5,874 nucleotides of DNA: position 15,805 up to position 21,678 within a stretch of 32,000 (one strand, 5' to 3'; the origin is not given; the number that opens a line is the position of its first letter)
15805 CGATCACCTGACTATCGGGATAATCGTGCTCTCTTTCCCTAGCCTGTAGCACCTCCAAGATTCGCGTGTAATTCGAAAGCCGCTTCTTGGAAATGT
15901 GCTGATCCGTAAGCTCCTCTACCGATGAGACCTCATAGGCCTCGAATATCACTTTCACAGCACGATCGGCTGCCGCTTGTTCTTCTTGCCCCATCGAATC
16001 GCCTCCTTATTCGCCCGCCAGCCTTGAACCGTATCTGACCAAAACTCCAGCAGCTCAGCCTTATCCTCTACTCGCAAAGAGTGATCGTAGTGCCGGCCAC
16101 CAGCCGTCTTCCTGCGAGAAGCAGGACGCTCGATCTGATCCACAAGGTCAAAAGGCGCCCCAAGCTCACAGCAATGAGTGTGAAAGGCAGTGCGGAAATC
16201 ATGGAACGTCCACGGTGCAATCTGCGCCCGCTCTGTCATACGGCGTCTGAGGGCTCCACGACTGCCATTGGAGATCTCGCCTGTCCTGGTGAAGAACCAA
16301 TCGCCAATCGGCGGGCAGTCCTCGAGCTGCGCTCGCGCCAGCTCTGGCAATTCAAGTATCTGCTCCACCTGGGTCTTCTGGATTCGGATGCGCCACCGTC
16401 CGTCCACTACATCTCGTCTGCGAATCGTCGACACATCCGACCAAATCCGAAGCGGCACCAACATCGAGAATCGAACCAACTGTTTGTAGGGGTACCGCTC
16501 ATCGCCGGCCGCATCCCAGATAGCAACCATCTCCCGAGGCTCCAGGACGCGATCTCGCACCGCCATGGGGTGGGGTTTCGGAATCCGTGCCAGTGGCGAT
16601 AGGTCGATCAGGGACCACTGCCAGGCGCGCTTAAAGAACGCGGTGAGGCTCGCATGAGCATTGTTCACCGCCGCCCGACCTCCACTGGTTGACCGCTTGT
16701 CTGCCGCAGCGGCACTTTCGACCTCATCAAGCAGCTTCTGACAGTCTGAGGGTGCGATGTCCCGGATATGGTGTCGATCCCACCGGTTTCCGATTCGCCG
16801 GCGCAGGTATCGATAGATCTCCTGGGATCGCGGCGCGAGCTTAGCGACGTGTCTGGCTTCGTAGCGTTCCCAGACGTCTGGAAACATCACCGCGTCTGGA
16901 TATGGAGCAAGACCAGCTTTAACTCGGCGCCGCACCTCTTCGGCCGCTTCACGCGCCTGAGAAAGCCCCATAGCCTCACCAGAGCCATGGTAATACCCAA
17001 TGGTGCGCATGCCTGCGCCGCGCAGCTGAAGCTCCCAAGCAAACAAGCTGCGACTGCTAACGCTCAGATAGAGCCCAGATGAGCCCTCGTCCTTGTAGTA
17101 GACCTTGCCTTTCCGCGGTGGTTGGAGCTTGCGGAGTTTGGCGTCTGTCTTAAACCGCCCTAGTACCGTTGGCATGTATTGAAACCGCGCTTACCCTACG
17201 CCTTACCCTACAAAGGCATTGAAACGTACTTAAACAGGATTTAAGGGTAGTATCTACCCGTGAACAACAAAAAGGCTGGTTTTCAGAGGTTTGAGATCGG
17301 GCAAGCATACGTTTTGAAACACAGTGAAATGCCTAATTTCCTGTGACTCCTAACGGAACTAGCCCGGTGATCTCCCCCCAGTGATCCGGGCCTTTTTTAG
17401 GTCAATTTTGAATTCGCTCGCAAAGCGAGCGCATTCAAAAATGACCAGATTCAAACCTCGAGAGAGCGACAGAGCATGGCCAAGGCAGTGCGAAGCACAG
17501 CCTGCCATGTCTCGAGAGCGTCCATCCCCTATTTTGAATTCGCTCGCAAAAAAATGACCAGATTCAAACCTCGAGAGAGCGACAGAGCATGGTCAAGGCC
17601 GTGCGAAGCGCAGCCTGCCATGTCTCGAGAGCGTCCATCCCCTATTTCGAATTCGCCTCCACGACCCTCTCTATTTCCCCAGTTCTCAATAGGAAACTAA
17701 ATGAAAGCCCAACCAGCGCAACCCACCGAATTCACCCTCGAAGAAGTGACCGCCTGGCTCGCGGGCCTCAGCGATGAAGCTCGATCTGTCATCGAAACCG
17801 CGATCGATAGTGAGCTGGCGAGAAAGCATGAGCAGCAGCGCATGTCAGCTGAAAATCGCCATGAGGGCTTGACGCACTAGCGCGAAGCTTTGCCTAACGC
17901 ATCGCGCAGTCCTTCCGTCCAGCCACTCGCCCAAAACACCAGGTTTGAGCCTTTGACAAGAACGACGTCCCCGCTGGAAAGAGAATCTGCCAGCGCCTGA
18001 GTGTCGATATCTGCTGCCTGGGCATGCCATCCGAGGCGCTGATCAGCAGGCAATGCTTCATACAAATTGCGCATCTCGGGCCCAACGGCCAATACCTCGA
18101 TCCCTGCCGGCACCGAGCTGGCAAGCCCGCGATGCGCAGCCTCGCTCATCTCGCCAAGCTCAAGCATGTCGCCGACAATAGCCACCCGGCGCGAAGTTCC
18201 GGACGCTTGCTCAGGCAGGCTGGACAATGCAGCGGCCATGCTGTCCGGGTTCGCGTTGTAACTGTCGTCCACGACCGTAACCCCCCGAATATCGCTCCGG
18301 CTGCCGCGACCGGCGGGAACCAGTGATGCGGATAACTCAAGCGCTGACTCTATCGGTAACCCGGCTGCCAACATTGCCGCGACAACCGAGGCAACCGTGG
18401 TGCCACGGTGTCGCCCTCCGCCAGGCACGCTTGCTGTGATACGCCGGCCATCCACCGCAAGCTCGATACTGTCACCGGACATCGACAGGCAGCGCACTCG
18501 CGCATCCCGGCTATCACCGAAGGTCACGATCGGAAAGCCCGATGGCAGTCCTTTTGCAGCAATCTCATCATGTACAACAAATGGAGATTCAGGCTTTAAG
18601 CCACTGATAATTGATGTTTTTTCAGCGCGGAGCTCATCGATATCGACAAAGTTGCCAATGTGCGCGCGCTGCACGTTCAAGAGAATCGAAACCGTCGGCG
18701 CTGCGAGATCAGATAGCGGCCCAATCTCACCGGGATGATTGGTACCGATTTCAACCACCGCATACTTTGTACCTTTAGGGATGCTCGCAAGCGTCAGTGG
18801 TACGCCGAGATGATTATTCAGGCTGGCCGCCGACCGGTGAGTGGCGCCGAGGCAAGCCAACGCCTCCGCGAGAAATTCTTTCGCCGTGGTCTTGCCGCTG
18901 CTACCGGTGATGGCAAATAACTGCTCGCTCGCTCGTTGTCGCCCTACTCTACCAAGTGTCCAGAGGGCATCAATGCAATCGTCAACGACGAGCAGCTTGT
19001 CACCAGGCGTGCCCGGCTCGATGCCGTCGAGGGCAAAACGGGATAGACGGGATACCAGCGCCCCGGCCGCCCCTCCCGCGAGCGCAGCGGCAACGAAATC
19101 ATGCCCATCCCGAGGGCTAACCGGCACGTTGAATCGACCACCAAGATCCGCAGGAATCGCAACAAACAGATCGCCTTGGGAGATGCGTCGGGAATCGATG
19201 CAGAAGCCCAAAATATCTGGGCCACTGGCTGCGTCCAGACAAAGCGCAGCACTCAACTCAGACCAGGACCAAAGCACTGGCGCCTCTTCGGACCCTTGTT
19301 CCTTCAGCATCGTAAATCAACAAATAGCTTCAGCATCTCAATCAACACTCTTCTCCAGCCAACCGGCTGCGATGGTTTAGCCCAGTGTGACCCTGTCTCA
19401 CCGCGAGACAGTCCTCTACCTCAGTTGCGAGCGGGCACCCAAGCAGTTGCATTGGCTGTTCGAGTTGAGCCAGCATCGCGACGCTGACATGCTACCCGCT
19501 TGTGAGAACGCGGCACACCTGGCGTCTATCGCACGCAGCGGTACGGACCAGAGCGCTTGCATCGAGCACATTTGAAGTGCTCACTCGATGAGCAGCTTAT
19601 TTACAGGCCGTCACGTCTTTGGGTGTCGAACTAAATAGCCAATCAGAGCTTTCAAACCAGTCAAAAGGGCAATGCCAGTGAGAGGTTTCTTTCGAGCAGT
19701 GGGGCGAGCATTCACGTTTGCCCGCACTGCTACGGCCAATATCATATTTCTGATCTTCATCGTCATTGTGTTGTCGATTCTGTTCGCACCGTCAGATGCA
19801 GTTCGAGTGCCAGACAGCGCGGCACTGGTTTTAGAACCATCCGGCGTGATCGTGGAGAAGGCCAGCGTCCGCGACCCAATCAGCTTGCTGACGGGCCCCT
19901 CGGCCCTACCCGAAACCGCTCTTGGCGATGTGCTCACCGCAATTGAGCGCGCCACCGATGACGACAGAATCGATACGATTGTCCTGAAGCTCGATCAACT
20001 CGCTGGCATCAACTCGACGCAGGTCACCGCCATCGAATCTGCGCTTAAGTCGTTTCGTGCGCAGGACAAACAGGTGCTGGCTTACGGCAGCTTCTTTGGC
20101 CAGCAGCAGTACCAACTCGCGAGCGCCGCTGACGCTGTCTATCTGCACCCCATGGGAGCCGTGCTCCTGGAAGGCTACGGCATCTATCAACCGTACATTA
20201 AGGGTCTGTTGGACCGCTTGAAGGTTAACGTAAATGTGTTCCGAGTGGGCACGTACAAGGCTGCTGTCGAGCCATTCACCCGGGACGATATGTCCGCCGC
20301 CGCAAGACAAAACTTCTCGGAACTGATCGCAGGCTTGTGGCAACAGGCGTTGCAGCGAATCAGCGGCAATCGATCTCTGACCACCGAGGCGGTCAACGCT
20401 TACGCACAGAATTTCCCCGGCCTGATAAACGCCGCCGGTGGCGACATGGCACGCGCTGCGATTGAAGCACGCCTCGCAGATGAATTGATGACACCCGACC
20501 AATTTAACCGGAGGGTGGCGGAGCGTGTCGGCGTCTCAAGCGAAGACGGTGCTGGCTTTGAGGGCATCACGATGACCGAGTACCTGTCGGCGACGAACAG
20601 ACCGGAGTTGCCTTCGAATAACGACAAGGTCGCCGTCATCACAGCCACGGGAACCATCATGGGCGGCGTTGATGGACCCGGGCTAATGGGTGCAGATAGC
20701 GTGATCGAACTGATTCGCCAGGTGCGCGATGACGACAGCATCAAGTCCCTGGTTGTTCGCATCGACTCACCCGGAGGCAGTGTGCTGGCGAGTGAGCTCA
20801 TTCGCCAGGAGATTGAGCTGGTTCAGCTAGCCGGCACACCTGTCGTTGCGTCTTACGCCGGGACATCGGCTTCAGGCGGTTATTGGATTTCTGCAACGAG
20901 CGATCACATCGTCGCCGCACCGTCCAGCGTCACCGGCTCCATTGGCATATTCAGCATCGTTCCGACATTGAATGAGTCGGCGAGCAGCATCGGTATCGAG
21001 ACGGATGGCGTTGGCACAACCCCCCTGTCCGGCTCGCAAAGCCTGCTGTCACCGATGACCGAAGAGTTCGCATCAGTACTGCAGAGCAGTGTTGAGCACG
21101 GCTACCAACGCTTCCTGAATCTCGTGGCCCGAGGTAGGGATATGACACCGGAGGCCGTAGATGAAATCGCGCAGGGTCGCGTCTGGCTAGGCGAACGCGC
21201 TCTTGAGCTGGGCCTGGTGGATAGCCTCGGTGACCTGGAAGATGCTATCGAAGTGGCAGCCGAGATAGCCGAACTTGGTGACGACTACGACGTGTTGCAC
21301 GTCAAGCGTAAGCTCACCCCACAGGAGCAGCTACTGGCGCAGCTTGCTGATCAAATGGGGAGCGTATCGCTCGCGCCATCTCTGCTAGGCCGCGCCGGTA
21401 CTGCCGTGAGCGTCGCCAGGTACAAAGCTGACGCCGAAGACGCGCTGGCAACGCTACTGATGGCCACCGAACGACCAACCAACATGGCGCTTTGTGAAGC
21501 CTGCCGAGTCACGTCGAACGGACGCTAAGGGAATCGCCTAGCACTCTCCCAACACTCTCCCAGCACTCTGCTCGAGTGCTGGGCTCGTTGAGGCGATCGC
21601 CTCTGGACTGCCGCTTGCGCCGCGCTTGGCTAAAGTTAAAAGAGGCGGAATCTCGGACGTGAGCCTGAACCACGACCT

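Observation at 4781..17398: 12.6-kb integrase-bounded island with a phage-satellite-like gene set carrying an Rhs toxin cassette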

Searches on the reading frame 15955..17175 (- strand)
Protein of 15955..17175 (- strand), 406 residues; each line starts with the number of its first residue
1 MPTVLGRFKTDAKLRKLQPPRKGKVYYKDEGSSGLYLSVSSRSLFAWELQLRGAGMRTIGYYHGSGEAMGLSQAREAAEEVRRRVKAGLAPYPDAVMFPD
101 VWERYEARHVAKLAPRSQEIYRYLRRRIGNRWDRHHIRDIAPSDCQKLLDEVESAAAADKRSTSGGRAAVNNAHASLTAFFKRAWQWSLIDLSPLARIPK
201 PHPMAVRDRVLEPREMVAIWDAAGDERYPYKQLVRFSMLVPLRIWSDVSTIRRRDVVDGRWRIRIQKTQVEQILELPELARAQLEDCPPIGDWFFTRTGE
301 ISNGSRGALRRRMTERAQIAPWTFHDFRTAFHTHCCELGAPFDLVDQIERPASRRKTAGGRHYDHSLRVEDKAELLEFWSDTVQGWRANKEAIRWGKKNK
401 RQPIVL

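Call 9: search_protein_families(library=pfam, proteins=[window:15955-17175:-], max_evalue=0.01)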
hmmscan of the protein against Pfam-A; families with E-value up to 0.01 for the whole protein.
window:15955-17175:- (406 aa): 2 families
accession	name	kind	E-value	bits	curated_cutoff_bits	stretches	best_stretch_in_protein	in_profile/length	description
PF13356.12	Arm-DNA-bind_3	-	4.7e-08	33.5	27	1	10-91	2-76/83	Arm DNA-binding domain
PF00589.27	Phage_integrase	-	4.9e-05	23.6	27.1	1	210-348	2-153/172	Phage integrase family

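Call 20: find_homologous_proteins(query=window:15955-17175:-)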
Query window:15955-17175:- (406 aa): 15 proteins with E <= 0.001 among 8000 candidates.
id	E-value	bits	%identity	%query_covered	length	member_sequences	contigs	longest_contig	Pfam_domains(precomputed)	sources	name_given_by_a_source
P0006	1.5e-276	935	100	100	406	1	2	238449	PF13356.13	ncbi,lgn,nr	ncbi:MAG: integrase arm-type DNA-binding domain-containing protein [Pseudomonadaceae bacterium]|nr:i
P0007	6.3e-100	353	44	94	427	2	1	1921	-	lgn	-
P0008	9.2e-93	329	42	98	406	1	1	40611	PF13356.13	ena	-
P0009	5.1e-23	100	28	92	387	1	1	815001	PF22022.3,PF13356.13,PF00589.28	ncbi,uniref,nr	ncbi:hypothetical protein A9995_00700 [Erythrobacter sp. QSSC1-22B]|uniref:tyrosine-type recombinase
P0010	4.1e-14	70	25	83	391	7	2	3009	PF22022.3,PF13356.13,PF00589.28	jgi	jgi:integrase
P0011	3.7e-9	54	27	61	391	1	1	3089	PF13356.13,PF00589.28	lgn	-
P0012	2.0e-8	52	28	57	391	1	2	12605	PF13356.13,PF00589.28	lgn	-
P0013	3.7e-8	51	25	83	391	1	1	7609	PF22022.3,PF13356.13,PF00589.28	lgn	-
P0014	4.6e-8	50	25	83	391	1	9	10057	PF13356.13,PF00589.28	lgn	-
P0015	5.3e-8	50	25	83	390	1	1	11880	PF22022.3,PF13356.13,PF00589.28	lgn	-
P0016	7.8e-8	50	27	59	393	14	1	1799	PF13356.13,PF00589.28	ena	-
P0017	1.8e-7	49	28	57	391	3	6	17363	PF22022.3,PF13356.13,PF00589.28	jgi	jgi:integrase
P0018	4.6e-7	47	25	83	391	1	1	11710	PF13356.13,PF00589.28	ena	-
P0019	6.7e-7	47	27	83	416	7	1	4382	PF13356.13,PF00589.28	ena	-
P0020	1.0e-4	39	23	93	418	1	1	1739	PF22022.3,PF13356.13,PF00589.28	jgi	jgi:integrase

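Call 21: find_encoding_contigs(protein=P0008, flank=10000, max_places=4)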
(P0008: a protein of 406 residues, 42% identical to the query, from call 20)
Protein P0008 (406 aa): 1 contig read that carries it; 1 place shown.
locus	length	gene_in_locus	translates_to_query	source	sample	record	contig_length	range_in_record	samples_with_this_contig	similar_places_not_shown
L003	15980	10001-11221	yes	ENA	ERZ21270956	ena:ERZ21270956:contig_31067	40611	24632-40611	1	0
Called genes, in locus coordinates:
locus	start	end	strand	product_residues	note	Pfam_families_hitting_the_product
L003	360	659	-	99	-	PF03720:UDPG_MGDP_dh_C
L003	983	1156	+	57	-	-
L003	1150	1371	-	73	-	PF03721:UDPG_MGDP_dh_N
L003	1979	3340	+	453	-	PF03486:HI0933_like (faint), PF07992:Pyr_redox_2, PF13738:Pyr_redox_3, PF00070:Pyr_redox, PF02852:Pyr_redox_dim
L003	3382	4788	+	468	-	PF00245:Alk_phosphatase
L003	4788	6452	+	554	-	PF01235:Na_Ala_symp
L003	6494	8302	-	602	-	PF01343:Peptidase_S49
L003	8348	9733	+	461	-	PF01225:Mur_ligase (faint), PF08245:Mur_ligase_M, PF02875:Mur_ligase_C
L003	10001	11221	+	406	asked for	PF13356:Arm-DNA-bind_3 (weak)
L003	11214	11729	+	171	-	-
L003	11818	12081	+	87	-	-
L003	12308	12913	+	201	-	PF08706:D5_N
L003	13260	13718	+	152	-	-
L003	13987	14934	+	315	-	PF13698:DUF4156 (weak), PF00089:Trypsin, PF13365:Trypsin_2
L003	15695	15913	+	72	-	-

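Call 22: find_encoding_contigs(protein=P0006, flank=10000, max_places=4)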
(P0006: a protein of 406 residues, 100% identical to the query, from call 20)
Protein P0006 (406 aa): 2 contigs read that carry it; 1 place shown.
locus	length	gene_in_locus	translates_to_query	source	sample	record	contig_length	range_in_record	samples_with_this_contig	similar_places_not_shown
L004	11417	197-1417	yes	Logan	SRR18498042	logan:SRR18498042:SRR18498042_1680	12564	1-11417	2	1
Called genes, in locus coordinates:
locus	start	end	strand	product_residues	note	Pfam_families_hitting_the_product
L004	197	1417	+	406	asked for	PF13356:Arm-DNA-bind_3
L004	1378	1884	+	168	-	-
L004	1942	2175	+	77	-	-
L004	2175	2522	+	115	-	PF14090:HTH_39 (weak)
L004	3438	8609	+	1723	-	PF05593:RHS_repeat (weak), PF25023:TEN_YD-shell, PF05593:RHS_repeat (weak), PF25023:TEN_YD-shell (weak), PF05593:RHS_repeat, PF25023:TEN_YD-shell, PF25275:Golvesin_C, PF03527:RHS (weak), +1 more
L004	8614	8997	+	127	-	-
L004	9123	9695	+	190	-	-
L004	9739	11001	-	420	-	-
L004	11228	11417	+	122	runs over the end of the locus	-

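Call 24: search_protein_families(library=ncbifam, proteins=[window:15955-17175:-], max_evalue=1)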
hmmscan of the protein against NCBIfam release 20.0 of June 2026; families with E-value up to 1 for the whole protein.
window:15955-17175:- (406 aa): 0 families

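Call 30: find_related_loci(query=window:15955-17175:-, collection=viral_contigs, flank=10000)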
Query window:15955-17175:- (406 aa) in viral_contigs; peptide patterns used: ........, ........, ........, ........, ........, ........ (x = any residue, [..] = any of these).
6 stretches matched a pattern, but none encodes a relative of the query by tblastn (E <= 1e-3).

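Call 34: find_related_loci(query=A2, collection=viral_contigs, flank=10000)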
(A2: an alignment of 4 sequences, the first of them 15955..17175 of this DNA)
Query A2 (406 aa) in viral_contigs; peptide patterns used: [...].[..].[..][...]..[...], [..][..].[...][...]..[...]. (x = any residue, [..] = any of these).
140 stretches matched a pattern; 38 encode a relative of the query (tblastn E <= 1e-3); 38 distinct loci.
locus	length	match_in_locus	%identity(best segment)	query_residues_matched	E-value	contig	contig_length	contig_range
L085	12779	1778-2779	24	10-348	3e-20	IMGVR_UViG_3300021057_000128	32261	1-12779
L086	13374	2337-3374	26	10-347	8e-19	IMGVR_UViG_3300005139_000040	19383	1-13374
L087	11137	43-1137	27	20-346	7e-18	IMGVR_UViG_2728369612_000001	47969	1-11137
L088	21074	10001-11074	27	27-383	2e-15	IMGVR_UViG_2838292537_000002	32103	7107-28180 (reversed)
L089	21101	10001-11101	26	27-385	8e-15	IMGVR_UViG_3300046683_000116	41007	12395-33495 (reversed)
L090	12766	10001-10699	28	162-384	8e-14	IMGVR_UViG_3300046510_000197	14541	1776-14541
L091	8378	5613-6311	28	162-384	8e-14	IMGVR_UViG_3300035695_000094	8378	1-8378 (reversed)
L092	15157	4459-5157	28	162-384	8e-14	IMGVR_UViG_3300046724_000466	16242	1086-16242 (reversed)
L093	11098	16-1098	24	10-388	1e-13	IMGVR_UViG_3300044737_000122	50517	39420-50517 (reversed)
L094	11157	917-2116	25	10-384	2e-13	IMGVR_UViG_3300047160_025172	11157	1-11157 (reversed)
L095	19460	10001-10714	29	162-390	2e-13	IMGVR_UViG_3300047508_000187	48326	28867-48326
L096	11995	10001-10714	29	162-390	3e-13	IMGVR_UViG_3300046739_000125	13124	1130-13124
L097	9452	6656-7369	29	162-390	3e-13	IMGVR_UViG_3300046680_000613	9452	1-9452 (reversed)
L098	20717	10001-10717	28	162-390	3e-13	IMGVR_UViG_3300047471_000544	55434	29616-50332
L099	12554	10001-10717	28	162-390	4e-13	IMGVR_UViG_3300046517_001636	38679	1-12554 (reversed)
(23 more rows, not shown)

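Call 43: find_related_loci(query=A2, collection=metagenome_contigs, flank=10000)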
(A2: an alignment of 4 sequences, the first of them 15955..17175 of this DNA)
Query A2 (406 aa) in metagenome_contigs; peptide patterns used: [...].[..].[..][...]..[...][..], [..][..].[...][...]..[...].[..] (x = any residue, [..] = any of these).
600 stretches matched a pattern (row limit reached: there are more); 364 encode a relative of the query (tblastn E <= 1e-3); the best 80 are kept; 80 distinct loci.
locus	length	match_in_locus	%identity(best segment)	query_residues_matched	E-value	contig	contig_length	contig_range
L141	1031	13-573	48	206-395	1e-55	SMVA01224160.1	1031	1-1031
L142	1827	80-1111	28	10-358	2e-29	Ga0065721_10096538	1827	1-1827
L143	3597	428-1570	28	7-393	6e-26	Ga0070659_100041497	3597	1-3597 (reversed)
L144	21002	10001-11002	28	10-348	8e-25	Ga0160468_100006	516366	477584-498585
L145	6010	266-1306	27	10-358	2e-24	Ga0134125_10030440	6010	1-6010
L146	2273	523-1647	27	7-384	8e-24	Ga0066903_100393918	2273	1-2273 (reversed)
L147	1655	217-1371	26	1-390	1e-23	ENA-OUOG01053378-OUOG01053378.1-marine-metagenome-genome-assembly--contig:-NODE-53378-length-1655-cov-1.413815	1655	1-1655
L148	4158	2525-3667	27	10-379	2e-23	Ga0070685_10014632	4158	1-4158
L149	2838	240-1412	27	7-391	2e-23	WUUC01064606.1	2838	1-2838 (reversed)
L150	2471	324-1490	26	10-394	2e-23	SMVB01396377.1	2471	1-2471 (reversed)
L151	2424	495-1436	27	10-348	9e-23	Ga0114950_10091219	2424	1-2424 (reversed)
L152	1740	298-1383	26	1-339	1e-22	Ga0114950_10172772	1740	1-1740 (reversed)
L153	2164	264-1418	24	10-391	2e-22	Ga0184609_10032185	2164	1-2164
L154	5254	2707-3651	29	74-387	1e-21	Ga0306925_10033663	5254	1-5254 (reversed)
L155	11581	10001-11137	27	1-384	2e-21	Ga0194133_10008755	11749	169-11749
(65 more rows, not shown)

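Call 57: search_protein_families(library=phrogs, proteins=[L003:11214-11729:+, L003:12308-12913:+, L003:13260-13718:+], max_evalue=0.001)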
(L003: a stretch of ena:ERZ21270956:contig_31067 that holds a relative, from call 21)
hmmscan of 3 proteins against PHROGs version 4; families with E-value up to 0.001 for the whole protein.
L003:11214-11729:+ (171 aa): 0 families

L003:12308-12913:+ (201 aa): 7 families
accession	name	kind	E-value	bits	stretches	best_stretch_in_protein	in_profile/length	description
phrog_6088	-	DNA, RNA and nucleotide metabolism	4.4e-43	148.7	1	21-199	336-525/772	DNA primase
phrog_1829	-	DNA, RNA and nucleotide metabolism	2.1e-30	106.5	1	31-198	338-522/772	DNA primase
phrog_2478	-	DNA, RNA and nucleotide metabolism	2.5e-30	106.3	1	21-198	408-600/854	DNA polymerase/primase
phrog_1156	-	DNA, RNA and nucleotide metabolism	6.6e-27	95.4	1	24-198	370-576/855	DNA primase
phrog_1883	-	DNA, RNA and nucleotide metabolism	7.7e-21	75.1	1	75-196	385-507/756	DNA helicase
phrog_16950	-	DNA, RNA and nucleotide metabolism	1.3e-18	67.3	1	80-195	455-574/843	DNA primase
phrog_864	-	DNA, RNA and nucleotide metabolism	3.3e-18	66.5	1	43-197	232-382/1064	DNA primase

L003:13260-13718:+ (152 aa): 1 family
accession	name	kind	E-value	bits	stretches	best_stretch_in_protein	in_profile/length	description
phrog_8771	-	unknown function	1.3e-07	32.7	1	2-33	22-54/142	-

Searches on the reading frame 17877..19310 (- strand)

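Call 9: search_protein_families(library=pfam, proteins=[window:17877-19310:-], max_evalue=0.01)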
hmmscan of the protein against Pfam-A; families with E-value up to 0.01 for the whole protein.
window:17877-19310:- (477 aa): 2 families
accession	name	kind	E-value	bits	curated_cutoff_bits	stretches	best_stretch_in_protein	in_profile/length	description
PF08245.18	Mur_ligase_M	-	6.2e-26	92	24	1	134-303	1-190/200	Mur ligase middle domain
PF02875.26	Mur_ligase_C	-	5.9e-18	66.4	28.4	1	341-455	9-126/127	Mur ligase, glutamate ligase domain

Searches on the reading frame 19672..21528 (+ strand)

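Call 9: search_protein_families(library=pfam, proteins=[window:19672-21528:+], max_evalue=0.01)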
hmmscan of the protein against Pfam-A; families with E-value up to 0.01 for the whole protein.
window:19672-21528:+ (618 aa): 3 families
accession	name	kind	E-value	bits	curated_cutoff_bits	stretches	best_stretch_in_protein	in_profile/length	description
PF01343.23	Peptidase_S49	-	5e-67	225.1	24.9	2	387-535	5-153/154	Peptidase family S49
PF25145.1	NfeD1b_N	-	0.00044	20.3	40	1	353-426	27-97/189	NfeD1b, N-terminal domain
PF01972.22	SDH_protease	-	0.0008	19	31.3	1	343-424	80-155/286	ClpP-like SDH-type serine proteinase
